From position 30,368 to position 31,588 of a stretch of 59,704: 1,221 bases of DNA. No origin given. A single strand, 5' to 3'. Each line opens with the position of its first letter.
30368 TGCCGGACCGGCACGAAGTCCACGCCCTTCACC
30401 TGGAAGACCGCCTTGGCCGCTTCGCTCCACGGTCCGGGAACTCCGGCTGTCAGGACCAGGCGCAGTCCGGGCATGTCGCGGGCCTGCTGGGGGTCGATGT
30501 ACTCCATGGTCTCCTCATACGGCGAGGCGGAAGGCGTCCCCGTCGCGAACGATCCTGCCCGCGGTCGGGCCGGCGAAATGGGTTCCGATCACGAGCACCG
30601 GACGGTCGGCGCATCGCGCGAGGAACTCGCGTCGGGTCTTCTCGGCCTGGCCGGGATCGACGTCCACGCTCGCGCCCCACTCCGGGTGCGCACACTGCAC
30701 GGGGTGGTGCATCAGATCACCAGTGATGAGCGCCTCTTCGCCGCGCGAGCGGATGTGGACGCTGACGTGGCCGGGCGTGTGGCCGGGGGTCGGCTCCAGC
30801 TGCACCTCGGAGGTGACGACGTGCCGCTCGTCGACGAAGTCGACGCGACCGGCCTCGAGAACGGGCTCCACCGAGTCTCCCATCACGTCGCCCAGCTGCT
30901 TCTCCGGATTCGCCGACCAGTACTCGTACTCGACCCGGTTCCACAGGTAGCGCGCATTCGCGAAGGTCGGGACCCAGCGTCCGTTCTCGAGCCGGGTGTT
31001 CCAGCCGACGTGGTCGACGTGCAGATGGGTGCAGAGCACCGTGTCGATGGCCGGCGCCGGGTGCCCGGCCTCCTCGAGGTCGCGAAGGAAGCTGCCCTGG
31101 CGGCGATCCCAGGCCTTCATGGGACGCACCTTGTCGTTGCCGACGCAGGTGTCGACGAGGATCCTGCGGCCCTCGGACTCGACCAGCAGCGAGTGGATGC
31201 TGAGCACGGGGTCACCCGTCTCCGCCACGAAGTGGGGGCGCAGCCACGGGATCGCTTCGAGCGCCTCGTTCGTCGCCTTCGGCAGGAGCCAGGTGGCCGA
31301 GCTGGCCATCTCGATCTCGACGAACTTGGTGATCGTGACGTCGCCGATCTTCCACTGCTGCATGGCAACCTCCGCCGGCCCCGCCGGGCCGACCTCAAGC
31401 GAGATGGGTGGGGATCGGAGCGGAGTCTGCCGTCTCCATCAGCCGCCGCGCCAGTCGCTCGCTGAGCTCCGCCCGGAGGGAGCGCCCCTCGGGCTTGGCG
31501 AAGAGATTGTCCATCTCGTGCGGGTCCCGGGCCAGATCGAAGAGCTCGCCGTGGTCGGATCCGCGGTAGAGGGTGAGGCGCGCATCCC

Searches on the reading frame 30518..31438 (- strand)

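Call 53: search_protein_families(library=pfam, proteins=[window:30518-31438:-], max_evalue=0.00001)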
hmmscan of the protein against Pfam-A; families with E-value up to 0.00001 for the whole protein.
window:30518-31438:- (307 aa): 2 families
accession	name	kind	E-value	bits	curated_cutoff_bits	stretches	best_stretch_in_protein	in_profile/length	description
PF00753.33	Lactamase_B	-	2.8e-22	80.1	22.7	1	78-287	3-196/196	Metallo-beta-lactamase superfamily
PF12706.13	Lactamase_B_2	-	1.6e-06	28.3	27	1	91-164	1-66/200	Beta-lactamase superfamily domain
